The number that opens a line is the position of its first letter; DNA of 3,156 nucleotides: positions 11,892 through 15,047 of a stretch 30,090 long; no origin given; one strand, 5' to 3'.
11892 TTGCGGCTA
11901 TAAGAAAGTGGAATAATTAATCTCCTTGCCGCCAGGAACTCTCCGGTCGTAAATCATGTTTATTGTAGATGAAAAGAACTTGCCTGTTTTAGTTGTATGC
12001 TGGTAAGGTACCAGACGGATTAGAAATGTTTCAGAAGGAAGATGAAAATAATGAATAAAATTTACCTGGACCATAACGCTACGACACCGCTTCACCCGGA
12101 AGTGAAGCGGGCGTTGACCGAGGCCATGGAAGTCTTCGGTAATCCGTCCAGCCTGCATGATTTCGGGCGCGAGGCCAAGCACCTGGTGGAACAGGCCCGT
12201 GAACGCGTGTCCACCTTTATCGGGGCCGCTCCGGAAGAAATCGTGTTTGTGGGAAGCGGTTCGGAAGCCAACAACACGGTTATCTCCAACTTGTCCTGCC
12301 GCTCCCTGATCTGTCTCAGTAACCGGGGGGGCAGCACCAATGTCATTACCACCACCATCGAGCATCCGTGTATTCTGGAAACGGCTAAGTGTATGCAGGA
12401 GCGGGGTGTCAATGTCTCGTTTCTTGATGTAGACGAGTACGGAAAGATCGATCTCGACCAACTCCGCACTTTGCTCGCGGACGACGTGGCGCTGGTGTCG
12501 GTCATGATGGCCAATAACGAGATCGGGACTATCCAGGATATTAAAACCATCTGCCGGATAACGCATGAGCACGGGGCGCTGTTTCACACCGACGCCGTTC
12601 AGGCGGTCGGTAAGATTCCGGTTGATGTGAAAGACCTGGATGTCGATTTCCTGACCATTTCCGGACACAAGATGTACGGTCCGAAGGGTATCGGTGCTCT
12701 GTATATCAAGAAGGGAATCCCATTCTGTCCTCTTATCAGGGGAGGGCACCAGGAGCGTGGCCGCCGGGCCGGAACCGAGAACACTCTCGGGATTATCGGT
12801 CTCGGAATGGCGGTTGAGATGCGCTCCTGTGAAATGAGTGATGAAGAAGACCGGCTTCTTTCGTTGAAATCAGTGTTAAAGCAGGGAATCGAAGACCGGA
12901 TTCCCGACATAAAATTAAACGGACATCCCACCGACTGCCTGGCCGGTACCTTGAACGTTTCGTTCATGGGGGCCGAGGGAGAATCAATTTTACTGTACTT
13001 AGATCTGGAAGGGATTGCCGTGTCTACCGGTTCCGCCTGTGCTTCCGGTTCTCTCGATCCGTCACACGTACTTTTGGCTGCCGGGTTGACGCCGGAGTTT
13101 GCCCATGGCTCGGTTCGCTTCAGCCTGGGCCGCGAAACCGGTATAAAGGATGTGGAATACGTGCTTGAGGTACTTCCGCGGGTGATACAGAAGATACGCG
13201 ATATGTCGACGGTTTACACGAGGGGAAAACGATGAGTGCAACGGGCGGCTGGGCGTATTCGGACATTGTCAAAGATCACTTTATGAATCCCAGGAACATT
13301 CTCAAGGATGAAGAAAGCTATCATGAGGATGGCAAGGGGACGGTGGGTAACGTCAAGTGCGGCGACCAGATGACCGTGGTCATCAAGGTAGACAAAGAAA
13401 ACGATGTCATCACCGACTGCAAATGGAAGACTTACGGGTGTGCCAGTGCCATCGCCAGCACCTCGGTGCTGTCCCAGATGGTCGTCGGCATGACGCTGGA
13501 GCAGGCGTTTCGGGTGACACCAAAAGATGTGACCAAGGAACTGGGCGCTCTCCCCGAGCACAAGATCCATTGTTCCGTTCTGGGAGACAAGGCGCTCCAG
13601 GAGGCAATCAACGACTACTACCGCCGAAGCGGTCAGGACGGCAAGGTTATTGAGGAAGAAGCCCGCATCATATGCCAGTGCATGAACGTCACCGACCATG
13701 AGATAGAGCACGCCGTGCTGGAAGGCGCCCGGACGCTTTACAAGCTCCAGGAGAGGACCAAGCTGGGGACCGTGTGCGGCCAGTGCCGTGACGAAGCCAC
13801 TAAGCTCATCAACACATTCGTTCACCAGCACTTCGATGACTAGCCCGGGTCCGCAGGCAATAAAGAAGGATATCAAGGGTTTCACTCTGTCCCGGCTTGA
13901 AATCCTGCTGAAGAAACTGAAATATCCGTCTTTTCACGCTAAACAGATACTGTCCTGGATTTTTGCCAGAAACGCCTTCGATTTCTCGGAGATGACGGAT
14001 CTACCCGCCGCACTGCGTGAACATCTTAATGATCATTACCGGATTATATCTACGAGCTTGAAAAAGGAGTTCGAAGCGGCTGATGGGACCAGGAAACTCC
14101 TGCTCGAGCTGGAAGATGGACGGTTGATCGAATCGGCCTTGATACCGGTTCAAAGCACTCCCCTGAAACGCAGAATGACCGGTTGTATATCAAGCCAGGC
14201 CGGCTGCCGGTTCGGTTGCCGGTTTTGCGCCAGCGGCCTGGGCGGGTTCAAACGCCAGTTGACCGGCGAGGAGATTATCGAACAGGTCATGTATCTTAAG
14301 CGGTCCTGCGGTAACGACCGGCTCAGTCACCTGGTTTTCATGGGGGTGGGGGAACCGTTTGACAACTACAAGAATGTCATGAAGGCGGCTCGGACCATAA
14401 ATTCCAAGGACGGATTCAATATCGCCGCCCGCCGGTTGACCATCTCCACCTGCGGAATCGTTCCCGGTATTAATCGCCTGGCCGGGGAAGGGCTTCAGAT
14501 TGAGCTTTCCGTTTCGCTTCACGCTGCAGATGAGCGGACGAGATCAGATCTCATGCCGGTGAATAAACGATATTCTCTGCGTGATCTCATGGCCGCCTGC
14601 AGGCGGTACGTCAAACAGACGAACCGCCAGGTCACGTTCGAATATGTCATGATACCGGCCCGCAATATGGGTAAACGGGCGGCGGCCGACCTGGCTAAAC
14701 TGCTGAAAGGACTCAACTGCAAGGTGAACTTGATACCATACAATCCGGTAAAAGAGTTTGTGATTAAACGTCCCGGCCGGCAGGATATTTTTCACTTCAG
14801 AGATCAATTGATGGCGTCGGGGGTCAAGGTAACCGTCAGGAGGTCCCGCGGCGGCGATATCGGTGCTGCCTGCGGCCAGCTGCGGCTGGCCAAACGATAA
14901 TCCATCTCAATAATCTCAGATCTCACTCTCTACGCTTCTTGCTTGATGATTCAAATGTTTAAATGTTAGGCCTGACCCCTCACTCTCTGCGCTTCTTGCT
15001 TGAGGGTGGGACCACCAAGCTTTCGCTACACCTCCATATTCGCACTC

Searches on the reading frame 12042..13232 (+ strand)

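Call 19: search_protein_families(library=pfam, proteins=[window:12042-13232:+], max_evalue=0.001)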
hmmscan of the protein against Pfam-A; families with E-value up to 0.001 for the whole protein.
window:12042-13232:+ (397 aa): 3 families
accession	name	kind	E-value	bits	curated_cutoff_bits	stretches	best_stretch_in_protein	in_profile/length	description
PF00266.25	Aminotran_5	-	2.1e-85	287.4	21.5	1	7-374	1-371/371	Aminotransferase class-V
PF01212.27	Beta_elim_lyase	-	2.6e-09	37.2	27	1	48-211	33-200/288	Beta-eliminating lyase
PF01041.23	DegT_DnrJ_EryC1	-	9.4e-06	25.5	19.8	1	56-190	33-151/360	DegT/DnrJ/EryC1/StrS aminotransferase family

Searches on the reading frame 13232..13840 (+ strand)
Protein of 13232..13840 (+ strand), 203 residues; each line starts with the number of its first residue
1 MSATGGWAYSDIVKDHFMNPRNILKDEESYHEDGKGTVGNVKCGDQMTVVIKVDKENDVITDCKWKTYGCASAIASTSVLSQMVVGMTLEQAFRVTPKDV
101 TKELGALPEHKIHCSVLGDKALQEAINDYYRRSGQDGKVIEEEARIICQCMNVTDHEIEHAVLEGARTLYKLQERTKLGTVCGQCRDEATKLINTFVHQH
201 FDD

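Call 19: search_protein_families(library=pfam, proteins=[window:13232-13840:+], max_evalue=0.001)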
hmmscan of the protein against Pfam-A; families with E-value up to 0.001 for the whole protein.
window:13232-13840:+ (203 aa): 2 families
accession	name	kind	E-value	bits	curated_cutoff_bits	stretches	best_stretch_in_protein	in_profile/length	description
PF01592.21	NifU_N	-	1.4e-41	142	22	1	8-134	1-125/127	NifU-like N terminal domain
PF04324.20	Fer2_BFD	-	2.2e-13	50.8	26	1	146-194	1-49/50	BFD-like [2Fe-2S] binding domain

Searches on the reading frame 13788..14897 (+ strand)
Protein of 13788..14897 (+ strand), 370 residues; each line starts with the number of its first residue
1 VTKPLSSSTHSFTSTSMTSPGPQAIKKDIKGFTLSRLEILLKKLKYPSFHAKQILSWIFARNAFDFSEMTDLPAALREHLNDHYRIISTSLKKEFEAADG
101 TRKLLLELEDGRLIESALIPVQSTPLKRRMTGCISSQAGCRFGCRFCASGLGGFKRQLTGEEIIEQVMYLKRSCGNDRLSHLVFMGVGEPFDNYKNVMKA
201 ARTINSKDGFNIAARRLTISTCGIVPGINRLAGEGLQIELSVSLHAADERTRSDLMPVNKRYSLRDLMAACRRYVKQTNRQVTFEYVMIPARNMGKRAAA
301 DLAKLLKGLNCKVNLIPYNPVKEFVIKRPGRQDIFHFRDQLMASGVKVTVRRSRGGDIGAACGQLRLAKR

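Call 19: search_protein_families(library=pfam, proteins=[window:13788-14897:+], max_evalue=0.001)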
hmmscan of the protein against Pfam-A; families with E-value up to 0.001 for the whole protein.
window:13788-14897:+ (370 aa): 2 families
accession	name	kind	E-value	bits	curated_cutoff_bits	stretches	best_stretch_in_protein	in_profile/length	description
PF04055.27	Radical_SAM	-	2.4e-16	60.8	29.5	1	135-296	2-158/166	Radical SAM superfamily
PF21016.3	RlmN_N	-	9.8e-13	48.1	24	1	28-86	2-60/60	Ribosomal RNA large subunit methyltransferase N-terminal domain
